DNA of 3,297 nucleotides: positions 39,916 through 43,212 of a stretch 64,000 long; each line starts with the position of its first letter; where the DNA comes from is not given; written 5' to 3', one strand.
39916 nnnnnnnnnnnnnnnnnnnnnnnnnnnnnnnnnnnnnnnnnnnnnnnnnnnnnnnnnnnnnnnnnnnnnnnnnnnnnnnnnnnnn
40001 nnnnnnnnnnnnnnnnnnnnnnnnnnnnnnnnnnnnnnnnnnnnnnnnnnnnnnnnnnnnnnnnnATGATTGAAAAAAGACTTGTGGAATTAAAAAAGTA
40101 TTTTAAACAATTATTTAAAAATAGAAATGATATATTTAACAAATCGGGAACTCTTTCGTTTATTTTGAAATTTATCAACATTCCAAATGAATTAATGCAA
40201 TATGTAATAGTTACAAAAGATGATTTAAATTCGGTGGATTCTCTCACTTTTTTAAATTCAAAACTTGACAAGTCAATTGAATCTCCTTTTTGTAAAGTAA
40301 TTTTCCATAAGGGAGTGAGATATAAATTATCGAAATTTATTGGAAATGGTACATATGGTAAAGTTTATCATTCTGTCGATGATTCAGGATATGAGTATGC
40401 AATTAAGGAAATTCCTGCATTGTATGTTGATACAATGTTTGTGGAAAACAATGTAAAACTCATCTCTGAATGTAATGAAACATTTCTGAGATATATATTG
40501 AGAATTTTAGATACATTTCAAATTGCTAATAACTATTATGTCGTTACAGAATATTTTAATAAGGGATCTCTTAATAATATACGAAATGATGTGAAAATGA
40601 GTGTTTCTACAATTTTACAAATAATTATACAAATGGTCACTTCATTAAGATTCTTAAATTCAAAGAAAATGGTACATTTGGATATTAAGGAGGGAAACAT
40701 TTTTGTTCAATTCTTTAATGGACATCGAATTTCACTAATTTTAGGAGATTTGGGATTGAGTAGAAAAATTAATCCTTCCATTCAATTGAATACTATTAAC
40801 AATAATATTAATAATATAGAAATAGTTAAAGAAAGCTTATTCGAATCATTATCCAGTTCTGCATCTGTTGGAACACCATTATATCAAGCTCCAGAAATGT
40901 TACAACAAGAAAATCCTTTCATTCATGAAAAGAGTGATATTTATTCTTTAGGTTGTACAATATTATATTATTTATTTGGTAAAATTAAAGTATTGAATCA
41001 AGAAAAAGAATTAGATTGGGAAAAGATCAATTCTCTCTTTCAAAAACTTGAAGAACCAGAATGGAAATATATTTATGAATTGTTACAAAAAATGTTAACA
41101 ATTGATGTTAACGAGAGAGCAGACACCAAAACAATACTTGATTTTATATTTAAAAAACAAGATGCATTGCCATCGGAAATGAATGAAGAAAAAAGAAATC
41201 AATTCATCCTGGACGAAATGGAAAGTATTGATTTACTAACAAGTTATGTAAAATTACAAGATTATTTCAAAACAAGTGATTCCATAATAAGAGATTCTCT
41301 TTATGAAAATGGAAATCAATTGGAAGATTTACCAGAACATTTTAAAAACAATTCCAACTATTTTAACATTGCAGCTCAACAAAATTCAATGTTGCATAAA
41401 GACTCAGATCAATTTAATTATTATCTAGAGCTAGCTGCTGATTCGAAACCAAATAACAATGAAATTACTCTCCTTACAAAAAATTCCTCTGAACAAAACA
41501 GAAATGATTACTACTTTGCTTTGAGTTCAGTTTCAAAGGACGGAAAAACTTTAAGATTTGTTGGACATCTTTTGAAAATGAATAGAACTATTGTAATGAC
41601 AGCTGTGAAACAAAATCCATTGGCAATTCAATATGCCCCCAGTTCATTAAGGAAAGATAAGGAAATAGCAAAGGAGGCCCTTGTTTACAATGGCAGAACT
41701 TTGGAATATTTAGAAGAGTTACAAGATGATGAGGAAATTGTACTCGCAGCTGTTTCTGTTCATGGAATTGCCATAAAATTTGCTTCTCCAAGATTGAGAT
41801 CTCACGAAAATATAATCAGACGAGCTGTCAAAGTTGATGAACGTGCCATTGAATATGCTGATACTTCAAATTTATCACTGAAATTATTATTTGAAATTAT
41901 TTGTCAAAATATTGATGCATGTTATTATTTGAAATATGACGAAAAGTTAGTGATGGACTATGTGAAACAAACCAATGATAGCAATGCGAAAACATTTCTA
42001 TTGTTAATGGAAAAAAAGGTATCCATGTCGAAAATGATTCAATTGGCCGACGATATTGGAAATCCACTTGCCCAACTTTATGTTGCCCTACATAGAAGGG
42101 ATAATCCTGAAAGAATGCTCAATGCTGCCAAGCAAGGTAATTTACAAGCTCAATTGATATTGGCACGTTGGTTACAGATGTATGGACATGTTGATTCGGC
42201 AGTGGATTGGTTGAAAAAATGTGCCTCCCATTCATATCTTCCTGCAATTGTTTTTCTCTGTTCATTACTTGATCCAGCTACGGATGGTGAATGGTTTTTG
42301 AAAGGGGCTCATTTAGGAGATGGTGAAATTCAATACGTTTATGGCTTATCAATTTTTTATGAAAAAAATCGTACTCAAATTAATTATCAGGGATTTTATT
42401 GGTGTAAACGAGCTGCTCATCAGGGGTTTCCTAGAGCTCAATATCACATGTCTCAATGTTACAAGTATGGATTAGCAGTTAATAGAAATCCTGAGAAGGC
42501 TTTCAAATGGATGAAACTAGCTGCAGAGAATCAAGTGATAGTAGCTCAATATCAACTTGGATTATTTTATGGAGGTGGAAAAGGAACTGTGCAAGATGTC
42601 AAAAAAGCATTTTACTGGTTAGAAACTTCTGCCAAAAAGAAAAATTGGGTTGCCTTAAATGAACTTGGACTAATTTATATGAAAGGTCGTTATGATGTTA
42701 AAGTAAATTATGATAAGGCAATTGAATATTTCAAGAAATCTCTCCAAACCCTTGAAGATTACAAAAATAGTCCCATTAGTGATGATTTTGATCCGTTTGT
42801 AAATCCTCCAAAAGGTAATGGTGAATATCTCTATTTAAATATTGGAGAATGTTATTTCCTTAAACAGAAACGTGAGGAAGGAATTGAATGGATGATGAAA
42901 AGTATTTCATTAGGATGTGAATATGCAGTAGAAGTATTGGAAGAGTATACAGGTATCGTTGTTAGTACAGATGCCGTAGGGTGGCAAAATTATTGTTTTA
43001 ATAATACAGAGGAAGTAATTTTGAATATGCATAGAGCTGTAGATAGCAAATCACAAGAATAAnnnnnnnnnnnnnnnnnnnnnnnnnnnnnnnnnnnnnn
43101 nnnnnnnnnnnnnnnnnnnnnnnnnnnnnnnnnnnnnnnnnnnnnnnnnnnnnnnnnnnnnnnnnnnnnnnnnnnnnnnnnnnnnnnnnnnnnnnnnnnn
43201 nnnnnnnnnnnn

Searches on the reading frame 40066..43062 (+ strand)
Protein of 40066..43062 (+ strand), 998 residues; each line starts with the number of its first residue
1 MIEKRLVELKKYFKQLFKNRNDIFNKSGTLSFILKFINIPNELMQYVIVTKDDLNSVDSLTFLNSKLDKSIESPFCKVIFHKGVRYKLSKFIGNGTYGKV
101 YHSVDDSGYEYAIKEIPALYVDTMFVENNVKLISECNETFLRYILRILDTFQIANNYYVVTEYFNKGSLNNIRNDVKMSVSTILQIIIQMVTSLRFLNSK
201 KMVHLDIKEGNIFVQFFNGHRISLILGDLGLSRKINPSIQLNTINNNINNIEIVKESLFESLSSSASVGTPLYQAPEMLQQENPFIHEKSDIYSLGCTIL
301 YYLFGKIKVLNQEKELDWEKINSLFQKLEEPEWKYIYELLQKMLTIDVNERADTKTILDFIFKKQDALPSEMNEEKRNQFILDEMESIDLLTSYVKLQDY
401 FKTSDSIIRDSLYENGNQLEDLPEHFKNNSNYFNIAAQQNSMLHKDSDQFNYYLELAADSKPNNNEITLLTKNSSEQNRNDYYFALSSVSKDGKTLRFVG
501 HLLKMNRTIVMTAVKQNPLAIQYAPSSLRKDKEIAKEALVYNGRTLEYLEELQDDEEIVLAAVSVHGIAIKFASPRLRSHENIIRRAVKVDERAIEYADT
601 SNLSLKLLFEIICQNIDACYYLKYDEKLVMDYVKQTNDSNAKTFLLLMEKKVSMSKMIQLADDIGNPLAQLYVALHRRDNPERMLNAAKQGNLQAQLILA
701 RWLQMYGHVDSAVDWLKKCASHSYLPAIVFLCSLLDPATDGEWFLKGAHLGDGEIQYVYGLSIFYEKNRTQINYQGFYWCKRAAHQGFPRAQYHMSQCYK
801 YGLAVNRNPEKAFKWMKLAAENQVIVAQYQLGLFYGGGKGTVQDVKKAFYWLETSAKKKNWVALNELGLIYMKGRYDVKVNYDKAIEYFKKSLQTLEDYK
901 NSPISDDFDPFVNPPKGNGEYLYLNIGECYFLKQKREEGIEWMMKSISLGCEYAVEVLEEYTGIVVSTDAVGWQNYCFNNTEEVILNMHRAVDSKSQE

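Call 9: search_protein_families(library=pfam, proteins=[window:40066-43062:+], max_evalue=0.00001)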
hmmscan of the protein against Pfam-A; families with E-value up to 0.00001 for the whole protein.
window:40066-43062:+ (998 aa): 4 families
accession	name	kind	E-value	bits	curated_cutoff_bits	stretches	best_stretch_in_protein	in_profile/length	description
PF00069.31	Pkinase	-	8.9e-36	124.1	31.7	1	86-359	1-259/263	Protein kinase domain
PF13475.11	DUF4116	-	1.8e-34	117.5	24.9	3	484-529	4-49/49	Domain of unknown function (DUF4116)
PF08238.18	Sel1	-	3.2e-23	81.7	30.7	2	789-822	1-34/36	Sel1 repeat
PF07714.23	PK_Tyr_Ser-Thr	-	4.2e-18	66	23.1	1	87-359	2-256/258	Protein tyrosine and serine/threonine kinase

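Call 15: find_encoding_contigs(protein=window:40066-43062:+, flank=2000, max_places=3)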
Protein window:40066-43062:+ (998 aa): no gene with exactly this product is on record in the collection.
